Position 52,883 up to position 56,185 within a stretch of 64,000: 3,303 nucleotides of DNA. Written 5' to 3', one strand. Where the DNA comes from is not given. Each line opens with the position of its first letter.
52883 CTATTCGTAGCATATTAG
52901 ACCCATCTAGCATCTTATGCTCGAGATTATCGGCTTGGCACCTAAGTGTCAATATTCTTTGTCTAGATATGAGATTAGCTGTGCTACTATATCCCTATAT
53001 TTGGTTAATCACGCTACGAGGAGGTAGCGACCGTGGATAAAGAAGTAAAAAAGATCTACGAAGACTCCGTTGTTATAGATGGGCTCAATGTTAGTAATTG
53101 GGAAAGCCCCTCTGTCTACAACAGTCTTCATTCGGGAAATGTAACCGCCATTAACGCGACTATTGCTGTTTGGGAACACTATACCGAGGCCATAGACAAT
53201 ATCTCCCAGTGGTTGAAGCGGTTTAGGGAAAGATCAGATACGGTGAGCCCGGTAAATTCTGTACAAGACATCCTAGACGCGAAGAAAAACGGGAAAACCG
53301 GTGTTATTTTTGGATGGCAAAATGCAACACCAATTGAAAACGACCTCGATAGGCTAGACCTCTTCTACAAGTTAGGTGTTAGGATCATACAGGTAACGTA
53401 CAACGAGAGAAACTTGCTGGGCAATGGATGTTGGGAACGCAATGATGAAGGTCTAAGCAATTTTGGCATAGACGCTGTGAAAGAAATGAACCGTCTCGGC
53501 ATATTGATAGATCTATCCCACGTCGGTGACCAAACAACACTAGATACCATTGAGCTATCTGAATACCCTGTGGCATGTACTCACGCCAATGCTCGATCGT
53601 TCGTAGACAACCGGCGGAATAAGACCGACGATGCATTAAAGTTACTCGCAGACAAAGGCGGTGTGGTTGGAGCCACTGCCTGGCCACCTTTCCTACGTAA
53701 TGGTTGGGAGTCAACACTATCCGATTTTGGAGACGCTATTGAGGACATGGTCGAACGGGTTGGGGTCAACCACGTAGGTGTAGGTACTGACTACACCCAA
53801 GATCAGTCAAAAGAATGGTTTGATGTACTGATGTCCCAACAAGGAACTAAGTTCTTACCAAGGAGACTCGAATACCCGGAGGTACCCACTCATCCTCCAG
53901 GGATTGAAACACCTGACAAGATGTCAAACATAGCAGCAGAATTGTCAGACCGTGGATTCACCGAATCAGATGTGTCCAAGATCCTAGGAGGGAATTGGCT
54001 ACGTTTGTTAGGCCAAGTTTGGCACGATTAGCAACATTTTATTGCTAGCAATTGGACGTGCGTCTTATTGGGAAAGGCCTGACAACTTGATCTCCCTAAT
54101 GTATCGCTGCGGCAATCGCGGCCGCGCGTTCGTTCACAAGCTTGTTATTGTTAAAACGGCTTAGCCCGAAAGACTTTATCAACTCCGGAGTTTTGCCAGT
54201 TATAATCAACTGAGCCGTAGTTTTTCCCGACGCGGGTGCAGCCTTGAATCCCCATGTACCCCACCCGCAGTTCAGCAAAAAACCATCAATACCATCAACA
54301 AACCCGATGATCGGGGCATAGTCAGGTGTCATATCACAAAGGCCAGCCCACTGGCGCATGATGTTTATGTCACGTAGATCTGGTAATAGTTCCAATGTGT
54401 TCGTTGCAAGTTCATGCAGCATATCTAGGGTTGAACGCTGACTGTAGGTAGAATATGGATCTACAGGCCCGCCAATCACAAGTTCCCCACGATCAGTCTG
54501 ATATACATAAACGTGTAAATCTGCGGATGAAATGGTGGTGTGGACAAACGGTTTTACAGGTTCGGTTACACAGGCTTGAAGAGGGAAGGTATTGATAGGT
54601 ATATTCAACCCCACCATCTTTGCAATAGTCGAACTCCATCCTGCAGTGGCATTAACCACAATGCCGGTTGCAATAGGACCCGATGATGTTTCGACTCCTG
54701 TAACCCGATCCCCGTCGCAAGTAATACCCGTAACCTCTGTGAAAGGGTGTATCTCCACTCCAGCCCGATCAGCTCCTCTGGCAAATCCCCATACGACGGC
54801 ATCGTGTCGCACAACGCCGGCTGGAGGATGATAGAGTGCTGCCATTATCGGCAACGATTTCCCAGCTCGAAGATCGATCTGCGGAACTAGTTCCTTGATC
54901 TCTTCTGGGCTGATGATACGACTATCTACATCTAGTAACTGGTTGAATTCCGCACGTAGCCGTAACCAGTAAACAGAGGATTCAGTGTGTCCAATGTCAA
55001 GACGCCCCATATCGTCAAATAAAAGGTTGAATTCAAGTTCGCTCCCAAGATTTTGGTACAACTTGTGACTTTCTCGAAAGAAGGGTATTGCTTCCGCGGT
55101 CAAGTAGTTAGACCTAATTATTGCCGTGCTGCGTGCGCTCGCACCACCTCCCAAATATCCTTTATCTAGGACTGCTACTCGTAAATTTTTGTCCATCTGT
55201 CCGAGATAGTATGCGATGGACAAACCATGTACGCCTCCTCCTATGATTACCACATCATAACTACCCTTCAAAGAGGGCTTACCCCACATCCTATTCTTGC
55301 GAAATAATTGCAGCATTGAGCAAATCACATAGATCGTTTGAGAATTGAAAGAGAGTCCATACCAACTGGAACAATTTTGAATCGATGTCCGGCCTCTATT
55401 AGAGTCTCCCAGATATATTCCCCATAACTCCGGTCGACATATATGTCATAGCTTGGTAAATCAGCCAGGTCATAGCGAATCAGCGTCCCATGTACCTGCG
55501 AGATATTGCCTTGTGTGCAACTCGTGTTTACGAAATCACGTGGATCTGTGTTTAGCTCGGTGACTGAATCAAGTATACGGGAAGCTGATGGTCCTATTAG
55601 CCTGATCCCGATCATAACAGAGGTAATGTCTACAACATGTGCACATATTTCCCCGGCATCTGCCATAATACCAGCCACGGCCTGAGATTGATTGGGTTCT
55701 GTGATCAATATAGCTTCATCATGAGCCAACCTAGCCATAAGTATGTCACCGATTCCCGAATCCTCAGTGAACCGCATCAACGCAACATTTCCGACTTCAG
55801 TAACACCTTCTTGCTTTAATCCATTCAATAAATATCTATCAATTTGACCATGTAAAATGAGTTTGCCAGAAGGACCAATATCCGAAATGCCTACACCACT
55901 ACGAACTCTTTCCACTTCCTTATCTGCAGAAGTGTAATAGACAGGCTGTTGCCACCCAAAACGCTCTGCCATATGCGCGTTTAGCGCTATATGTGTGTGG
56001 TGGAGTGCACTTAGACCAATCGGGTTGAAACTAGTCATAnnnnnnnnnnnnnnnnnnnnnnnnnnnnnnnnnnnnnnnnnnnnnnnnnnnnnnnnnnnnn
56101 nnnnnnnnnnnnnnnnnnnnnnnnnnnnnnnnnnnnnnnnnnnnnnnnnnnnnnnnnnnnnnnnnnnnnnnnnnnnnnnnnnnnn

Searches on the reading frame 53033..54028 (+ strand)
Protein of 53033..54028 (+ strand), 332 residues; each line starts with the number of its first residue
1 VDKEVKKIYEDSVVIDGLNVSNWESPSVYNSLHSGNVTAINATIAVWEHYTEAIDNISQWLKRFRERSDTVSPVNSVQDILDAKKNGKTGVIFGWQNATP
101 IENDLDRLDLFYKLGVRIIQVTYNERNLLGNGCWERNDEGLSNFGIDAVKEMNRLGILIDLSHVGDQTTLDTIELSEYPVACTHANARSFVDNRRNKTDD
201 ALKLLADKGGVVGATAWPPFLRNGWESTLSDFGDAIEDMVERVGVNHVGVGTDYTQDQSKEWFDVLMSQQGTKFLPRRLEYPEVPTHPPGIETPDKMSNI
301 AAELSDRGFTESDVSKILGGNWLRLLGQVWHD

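Call 6: search_protein_families(library=pfam, proteins=[window:53033-54028:+], max_evalue=0.001)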
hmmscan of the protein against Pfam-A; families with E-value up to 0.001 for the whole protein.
window:53033-54028:+ (332 aa): 1 family
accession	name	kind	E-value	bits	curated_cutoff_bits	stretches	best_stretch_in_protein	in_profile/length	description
PF01244.27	Peptidase_M19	-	2.4e-85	287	26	1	29-327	39-318/319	Membrane dipeptidase (Peptidase family M19)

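Call 38: search_protein_families(library=ncbifam, proteins=[window:53033-54028:+], max_evalue=0.001)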
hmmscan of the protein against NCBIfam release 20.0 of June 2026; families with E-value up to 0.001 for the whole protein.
window:53033-54028:+ (332 aa): 0 families

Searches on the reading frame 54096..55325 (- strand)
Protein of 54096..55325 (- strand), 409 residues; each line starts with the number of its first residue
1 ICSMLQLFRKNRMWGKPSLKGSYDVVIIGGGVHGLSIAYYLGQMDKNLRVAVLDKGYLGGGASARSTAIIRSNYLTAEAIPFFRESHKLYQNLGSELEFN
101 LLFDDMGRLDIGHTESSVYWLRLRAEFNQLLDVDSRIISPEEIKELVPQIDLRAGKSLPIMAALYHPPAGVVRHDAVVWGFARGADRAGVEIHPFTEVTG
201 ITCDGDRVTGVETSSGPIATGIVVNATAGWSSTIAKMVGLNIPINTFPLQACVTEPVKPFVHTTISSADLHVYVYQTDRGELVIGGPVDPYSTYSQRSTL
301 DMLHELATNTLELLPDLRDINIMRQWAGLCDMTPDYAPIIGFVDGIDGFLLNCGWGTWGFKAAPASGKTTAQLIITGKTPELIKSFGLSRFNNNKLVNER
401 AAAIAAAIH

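Call 6: search_protein_families(library=pfam, proteins=[window:54096-55325:-], max_evalue=0.001)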
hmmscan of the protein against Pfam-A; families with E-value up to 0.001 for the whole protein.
window:54096-55325:- (409 aa): 8 families
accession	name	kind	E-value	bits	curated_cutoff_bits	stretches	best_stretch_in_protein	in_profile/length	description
PF01266.30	DAO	-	6.4e-71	240.1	27.9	1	24-373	1-353/353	FAD dependent oxidoreductase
PF00890.30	FAD_binding_2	-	7.1e-07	29.2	20.4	1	24-231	1-205/414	FAD binding domain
PF01946.23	Thi4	-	8.7e-06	25.6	26.2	1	23-62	18-57/235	Thi4 family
PF13450.12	NAD_binding_8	-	0.0001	23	21.9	1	27-63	1-36/68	NAD(P)-binding Rossmann-like domain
PF07992.20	Pyr_redox_2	-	0.0001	22.3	26.1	0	23-67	1-44/291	Pyridine nucleotide-disulphide oxidoreductase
PF13454.12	NAD_binding_9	-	0.00044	20.7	21.8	0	26-93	1-72/155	FAD-NAD(P)-binding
PF12831.13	FAD_oxidored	-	0.00077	19.3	27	0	24-226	1-143/416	FAD dependent oxidoreductase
PF00070.33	Pyr_redox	-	0.00089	20.2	22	0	25-50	2-27/82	Pyridine nucleotide-disulphide oxidoreductase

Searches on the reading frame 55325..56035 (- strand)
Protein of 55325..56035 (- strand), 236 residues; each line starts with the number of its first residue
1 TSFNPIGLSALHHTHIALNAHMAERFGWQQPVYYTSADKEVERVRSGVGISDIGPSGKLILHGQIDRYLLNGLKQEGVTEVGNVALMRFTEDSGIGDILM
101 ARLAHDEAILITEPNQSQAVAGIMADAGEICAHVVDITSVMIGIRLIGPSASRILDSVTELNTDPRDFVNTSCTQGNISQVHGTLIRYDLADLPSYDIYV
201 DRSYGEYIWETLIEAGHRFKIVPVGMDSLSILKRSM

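Call 10: search_protein_families(library=pfam, proteins=[window:55325-56035:-], max_evalue=0.001)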
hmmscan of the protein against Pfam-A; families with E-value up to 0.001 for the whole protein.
window:55325-56035:- (236 aa): 1 family
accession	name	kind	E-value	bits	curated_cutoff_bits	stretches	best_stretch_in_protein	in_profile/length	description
PF01571.26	GCV_T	-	2e-28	99.8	25.6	1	11-232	1-228/255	Aminomethyltransferase folate-binding domain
